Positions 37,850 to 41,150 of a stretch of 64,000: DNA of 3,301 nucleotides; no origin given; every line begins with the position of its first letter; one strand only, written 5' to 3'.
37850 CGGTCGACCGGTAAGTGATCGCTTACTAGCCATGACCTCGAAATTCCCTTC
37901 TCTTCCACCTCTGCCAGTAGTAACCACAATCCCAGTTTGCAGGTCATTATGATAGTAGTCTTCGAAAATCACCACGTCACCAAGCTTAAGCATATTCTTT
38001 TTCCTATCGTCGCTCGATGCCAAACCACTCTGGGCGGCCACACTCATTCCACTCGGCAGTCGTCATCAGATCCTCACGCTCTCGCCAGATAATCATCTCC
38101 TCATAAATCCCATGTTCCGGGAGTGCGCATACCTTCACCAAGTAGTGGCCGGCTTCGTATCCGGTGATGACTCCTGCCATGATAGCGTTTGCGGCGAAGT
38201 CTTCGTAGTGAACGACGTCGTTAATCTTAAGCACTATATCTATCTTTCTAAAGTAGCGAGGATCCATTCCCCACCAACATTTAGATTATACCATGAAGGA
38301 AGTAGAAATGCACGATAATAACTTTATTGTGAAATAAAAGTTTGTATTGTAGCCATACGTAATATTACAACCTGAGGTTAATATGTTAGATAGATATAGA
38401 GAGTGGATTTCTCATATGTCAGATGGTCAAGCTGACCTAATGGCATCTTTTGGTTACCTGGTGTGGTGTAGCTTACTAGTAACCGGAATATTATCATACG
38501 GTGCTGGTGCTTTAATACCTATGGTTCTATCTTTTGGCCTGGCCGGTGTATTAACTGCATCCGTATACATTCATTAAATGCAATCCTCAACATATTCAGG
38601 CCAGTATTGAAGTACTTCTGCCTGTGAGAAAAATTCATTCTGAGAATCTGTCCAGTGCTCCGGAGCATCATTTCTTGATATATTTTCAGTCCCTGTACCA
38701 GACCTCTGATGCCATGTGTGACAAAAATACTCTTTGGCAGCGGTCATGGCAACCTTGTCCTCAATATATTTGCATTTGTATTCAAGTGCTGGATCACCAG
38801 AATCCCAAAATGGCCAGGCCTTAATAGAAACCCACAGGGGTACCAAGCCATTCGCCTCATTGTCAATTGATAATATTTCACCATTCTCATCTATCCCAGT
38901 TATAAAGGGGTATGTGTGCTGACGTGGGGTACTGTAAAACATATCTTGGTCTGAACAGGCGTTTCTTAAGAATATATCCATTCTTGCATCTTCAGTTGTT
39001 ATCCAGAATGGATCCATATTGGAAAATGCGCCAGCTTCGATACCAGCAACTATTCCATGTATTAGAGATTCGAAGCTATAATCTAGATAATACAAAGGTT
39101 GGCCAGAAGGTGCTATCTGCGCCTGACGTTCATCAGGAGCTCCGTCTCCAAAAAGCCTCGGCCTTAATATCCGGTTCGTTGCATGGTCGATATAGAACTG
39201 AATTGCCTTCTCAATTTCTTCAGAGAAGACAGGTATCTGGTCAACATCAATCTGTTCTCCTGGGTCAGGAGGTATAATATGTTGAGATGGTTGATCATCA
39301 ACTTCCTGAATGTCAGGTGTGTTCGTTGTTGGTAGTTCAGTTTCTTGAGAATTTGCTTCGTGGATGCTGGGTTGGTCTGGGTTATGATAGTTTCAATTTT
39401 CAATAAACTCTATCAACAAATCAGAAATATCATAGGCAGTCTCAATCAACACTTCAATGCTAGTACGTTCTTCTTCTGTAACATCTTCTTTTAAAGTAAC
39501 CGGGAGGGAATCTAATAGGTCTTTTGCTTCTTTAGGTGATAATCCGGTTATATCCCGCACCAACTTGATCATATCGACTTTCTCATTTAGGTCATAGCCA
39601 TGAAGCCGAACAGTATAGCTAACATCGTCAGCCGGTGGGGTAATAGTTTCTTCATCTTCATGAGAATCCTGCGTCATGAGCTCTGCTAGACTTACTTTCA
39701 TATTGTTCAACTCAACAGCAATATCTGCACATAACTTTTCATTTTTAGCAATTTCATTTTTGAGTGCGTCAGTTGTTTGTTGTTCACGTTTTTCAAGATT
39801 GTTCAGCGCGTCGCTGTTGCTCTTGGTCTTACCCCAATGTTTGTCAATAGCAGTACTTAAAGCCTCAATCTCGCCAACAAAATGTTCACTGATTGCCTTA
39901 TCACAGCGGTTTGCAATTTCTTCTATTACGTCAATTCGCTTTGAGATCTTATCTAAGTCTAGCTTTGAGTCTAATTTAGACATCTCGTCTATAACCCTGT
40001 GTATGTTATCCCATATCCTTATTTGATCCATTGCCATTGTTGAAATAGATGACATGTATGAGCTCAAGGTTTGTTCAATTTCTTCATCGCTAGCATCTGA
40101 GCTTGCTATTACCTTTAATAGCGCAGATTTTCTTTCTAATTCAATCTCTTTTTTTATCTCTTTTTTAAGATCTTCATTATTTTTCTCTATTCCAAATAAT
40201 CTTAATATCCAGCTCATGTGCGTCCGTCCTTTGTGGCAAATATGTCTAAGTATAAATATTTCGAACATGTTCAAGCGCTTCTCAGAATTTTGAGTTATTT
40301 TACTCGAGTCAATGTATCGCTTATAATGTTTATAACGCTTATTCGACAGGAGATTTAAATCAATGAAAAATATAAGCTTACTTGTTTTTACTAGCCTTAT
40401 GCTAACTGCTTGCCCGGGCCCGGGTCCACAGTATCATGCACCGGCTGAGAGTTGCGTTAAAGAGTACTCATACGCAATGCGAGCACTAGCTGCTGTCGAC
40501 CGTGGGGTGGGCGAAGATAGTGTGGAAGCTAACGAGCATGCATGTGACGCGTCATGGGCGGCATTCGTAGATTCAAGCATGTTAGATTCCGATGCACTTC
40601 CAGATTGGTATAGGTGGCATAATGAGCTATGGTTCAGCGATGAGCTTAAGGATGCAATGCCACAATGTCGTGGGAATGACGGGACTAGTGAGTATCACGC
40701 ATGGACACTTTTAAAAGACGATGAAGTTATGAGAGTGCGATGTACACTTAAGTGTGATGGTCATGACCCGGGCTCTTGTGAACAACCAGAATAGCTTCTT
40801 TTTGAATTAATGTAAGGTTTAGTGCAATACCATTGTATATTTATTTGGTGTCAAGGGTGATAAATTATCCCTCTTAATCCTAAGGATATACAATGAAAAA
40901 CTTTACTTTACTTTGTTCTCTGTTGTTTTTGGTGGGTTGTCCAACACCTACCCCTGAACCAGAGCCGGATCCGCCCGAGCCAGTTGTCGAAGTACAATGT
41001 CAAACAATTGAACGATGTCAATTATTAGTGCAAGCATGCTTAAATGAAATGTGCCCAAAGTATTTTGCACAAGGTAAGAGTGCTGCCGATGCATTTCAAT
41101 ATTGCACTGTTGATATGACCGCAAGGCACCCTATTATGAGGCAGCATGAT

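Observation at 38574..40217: An in-frame TGA separates the L12-CTD protein from 99 open, start-less codons that run into the next ORF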

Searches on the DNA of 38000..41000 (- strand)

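Call 5: search_dna_similar(query=window:38000-41000:-, collection=phages, mode=distant, max_rows=30)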
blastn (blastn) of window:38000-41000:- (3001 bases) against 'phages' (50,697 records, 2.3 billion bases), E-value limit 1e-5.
No match.

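Call 38: search_rna_families(source=window, start=38400, end=40500, threshold=evalue, max_evalue=1)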
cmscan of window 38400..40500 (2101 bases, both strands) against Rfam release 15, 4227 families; matches with E-value up to 1: 0.
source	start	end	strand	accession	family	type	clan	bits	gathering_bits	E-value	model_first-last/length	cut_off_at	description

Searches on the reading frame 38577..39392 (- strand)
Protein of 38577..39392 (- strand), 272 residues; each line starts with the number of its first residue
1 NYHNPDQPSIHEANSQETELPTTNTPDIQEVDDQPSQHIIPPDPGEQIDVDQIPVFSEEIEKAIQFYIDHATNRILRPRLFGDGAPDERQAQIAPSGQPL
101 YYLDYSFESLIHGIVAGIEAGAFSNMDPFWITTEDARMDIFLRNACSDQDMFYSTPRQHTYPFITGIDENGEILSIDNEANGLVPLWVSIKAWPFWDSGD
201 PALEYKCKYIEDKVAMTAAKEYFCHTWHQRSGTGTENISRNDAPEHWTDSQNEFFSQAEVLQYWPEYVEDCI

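Call 6: search_protein_families(library=pfam, proteins=[window:38577-39392:-], max_evalue=1)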
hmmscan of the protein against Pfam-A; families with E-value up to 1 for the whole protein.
window:38577-39392:- (272 aa): 0 families

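Call 9: find_homologous_proteins(query=window:38577-39392:-)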
Query window:38577-39392:- (272 aa): 1 proteins with E <= 0.001 among 272 candidates.
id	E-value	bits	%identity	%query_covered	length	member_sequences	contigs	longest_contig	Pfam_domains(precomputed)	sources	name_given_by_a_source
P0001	1.1e-117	411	100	64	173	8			-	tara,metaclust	tara:strand:- start:467 stop:988 length:522 start_codon:yes stop_codon:yes gene_type:complete|metacl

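Call 10: search_dna_similar(query=window:38577-39392:-, collection=phages, mode=protein, max_evalue=0.001)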
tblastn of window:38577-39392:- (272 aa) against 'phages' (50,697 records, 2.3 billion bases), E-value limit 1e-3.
No match.

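Call 11: find_related_loci(query=window:38577-39392:-, collection=viral_contigs, flank=6000)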
Query window:38577-39392:- (272 aa) in viral_contigs; peptide patterns used: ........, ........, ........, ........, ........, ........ (x = any residue, [..] = any of these).
5 stretches matched a pattern, but none encodes a relative of the query by tblastn (E <= 1e-3).

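Call 13: find_encoding_contigs(protein=P0001, flank=10000, max_places=10)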
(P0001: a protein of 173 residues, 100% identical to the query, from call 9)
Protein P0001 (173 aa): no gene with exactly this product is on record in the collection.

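Call 14: find_related_loci(query=window:38577-39392:-, collection=metagenome_contigs, flank=8000)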
Query window:38577-39392:- (272 aa) in metagenome_contigs; peptide patterns used: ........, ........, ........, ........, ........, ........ (x = any residue, [..] = any of these).
46 stretches matched a pattern; 1 encode a relative of the query (tblastn E <= 1e-3); 1 distinct loci.
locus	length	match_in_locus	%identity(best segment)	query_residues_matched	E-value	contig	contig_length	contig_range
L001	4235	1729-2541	99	1-271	0e+0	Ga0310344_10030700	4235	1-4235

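Call 18: find_encoding_contigs(protein=P0003, flank=10000, max_places=10)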
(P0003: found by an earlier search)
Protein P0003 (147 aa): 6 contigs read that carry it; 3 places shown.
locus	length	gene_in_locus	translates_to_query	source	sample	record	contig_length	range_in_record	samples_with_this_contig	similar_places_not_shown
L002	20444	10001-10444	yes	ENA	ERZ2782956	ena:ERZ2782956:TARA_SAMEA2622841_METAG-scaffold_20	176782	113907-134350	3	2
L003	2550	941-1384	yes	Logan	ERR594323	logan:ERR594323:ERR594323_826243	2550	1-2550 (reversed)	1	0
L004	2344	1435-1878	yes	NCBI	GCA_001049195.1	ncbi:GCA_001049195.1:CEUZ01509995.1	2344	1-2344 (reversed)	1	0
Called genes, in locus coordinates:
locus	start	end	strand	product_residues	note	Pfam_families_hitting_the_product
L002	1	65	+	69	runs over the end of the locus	-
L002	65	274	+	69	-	-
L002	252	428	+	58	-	-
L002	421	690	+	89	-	-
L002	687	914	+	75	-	PF11213:DUF3006 (weak)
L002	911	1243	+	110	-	PF00190:Cupin_1 (weak), PF07883:Cupin_2, PF02311:AraC_binding (weak)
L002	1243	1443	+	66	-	-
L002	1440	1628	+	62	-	-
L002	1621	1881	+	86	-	PF01541:GIY-YIG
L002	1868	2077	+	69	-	-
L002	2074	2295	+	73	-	-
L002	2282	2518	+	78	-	-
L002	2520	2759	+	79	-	-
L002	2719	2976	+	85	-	-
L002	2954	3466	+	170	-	-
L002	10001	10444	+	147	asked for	-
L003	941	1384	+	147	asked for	-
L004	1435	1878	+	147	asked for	-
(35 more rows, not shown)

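Call 19: find_encoding_contigs(protein=P0006, flank=10000, max_places=10)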
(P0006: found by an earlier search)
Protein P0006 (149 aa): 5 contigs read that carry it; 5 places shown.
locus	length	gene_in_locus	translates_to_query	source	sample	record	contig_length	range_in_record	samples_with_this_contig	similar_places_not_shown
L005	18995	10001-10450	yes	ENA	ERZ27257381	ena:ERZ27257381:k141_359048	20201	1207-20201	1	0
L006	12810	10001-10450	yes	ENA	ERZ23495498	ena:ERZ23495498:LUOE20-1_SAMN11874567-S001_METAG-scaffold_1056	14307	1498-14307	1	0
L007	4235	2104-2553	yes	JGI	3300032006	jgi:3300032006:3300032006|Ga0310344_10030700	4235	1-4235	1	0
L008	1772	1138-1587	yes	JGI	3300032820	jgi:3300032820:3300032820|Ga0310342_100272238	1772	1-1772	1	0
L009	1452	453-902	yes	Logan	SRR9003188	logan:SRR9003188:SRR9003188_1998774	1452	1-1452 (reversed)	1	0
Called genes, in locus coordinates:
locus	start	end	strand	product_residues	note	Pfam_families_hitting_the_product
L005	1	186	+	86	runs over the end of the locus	-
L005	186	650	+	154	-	-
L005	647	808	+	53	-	-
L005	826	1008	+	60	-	-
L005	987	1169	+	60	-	-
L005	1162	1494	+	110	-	-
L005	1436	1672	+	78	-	-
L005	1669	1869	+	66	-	-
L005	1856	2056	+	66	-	-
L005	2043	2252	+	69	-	-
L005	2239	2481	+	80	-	-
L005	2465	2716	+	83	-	-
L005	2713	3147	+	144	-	-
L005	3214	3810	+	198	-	-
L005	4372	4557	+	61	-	-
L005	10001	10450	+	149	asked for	-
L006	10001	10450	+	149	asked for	-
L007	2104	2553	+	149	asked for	-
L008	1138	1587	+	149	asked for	-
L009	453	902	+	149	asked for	-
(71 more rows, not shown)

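Call 29: search_protein_representatives(protein=window:38577-39392:-)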
Query: 272 residues. Proteins with E-value up to 0.001 (for the whole library): 1; up to 1e-10: 1; up to 1e-30: 1. The best 1 are listed.
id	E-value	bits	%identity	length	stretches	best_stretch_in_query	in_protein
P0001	3.4e-118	410.6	100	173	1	100-272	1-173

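Call 39: predict_structure(protein=window:38577-39392:-)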
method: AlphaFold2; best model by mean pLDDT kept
length: 272 residues; sequences in the alignment: 1
mean_pLDDT: 38.4   pTM: 0.25
mean pLDDT of the five models: 38.4, 36.7, 34.0, 33.0, 30.4
residues with pLDDT >= 90: 0; 70-90: 0; 50-70: 43; < 50: 229
segments of 3 or more residues with pLDDT < 50: 1-21, 23-32, 34-216, 232-236, 248-255
pLDDT, mean of each block of 10 residues (from residue 1): 42 40 44 41 39 35 36 28 30 31 34 39 32 28 28 26 33 36 27 36 43 48 54 50 51 48 56 53
secondary structure, 60 per line:
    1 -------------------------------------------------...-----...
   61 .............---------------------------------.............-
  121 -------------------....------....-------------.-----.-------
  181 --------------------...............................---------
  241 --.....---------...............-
elements in order: H58-73 H107-119 E140-143 E150-153 H201-231 H243-247 H257-271

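Call 54: search_solved_structures(query=window:38577-39392:-, max_evalue=1)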
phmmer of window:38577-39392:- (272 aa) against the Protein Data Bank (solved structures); distinct sequences matched with E-value up to 1: 3.
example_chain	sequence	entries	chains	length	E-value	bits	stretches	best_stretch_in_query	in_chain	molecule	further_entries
7fdl_A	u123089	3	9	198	0.061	16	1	101-181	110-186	Transcription factor EGL1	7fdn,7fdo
5xeu_A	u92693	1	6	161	0.42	13.2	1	63-141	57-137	Hcp1 family type VI secretion system effector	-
3tqi_A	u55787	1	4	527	0.99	12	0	64-130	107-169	GMP synthase [glutamine-hydrolyzing]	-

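Call 60: search_protein_families(library=phrogs, proteins=[window:38577-39392:-], max_evalue=0.01)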
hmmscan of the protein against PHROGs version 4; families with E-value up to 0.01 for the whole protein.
window:38577-39392:- (272 aa): 0 families

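Call 62: find_related_loci(query=A1, collection=genome_contigs, flank=6000)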
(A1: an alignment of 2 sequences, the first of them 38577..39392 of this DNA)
Query A1 (272 aa) in genome_contigs; peptide patterns used: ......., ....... (x = any residue, [..] = any of these).
58 stretches matched a pattern, but none encodes a relative of the query by tblastn (E <= 1e-3).
